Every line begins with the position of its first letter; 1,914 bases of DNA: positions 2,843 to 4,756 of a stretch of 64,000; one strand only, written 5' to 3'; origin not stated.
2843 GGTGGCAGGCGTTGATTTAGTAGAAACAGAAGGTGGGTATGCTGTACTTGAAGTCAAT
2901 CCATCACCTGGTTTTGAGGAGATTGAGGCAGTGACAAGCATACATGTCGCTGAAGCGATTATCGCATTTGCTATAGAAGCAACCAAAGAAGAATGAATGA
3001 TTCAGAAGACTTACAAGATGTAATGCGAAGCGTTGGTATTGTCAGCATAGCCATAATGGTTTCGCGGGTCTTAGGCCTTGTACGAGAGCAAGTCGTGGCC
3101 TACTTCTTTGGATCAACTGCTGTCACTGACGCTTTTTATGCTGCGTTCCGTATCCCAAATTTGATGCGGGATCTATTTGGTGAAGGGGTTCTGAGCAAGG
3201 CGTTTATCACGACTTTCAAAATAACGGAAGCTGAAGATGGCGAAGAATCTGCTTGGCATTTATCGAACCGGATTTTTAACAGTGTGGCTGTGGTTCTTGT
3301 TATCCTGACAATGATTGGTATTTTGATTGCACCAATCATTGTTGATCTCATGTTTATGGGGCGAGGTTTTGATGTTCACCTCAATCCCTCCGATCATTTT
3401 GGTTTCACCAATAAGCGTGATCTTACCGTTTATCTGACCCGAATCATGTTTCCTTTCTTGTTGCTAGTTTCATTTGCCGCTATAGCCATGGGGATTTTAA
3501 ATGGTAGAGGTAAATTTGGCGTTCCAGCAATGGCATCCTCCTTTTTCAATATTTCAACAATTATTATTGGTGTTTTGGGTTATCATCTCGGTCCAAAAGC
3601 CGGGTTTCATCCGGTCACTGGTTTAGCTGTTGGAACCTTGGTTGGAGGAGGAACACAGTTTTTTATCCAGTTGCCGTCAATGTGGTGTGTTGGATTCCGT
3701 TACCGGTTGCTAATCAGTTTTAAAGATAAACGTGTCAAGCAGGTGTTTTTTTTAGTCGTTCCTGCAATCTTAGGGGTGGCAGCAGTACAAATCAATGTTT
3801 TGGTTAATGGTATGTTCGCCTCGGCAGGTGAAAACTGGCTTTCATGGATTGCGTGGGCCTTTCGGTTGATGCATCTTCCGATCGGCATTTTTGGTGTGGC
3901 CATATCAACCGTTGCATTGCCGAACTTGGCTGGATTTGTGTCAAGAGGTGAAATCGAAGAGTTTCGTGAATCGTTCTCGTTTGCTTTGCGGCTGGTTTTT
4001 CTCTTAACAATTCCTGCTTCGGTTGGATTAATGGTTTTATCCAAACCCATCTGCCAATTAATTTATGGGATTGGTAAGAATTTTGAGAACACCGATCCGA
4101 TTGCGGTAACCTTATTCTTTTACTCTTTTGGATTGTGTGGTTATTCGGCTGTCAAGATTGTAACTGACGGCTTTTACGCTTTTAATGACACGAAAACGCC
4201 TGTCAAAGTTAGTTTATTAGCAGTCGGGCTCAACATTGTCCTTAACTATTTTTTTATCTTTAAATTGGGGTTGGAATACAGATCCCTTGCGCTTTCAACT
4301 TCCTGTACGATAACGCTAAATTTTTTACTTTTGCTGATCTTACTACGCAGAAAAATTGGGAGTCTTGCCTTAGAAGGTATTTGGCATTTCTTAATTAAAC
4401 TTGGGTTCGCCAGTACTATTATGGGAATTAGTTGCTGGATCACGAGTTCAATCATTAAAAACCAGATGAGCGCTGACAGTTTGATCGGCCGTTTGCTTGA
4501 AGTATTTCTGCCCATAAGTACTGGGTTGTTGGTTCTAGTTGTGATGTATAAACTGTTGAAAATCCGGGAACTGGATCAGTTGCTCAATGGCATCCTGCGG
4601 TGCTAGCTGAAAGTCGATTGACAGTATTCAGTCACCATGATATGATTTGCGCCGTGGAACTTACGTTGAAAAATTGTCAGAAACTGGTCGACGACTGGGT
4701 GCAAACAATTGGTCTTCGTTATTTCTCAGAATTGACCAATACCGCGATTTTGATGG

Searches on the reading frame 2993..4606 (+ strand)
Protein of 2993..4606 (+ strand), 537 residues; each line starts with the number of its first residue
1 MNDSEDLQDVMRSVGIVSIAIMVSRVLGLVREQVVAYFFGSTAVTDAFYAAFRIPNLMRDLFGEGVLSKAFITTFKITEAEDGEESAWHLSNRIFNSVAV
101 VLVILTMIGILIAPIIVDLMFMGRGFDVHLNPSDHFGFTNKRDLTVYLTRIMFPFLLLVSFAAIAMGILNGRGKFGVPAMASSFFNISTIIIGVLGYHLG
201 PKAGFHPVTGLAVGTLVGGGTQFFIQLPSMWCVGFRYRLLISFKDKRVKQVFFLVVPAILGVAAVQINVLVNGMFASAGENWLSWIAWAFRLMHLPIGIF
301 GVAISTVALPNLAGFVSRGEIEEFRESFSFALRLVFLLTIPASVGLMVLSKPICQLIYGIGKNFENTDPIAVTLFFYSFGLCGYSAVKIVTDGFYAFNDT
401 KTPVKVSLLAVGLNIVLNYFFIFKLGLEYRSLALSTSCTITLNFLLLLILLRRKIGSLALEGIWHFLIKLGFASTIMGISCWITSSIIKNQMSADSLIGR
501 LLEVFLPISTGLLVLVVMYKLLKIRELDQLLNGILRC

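Call 62: find_encoding_contigs(protein=window:2993-4606:+, flank=10000, max_places=1)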
Protein window:2993-4606:+ (537 aa): 21 contigs read that carry it; 1 place shown.
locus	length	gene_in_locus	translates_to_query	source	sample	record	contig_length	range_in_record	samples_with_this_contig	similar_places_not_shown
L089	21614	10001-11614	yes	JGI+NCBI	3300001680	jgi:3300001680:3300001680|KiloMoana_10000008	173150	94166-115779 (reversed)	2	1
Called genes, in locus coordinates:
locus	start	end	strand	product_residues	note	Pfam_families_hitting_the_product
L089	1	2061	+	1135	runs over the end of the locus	PF03699:UPF0182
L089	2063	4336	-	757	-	-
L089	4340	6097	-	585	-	PF01694:Rhomboid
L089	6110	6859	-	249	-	PF17963:Big_9 (faint), PF18911:PKD_4 (faint), PF22352:K319L-like_PKD (faint), PF21027:Sde0182_C (faint), PF00801:PKD (weak)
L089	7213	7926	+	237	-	PF13563:2_5_RNA_ligase2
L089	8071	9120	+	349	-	PF01408:GFO_IDH_MocA, PF22725:GFO_IDH_MocA_C3 (weak)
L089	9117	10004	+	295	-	PF18030:Rimk_N, PF02655:ATP-grasp_3, PF08443:RimK, PF02955:GSH-S_ATP, PF07478:Dala_Dala_lig_C (faint)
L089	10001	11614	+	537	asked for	PF03023:MurJ, PF13440:Polysacc_synt_3 (weak)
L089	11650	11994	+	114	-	PF03819:MazG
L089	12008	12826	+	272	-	PF05721:PhyH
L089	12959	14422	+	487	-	PF03446:NAD_binding_2, PF00393:6PGD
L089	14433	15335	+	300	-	PF13419:HAD_2 (weak)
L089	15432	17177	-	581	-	PF00496:SBP_bac_5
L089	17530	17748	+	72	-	-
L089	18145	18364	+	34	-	-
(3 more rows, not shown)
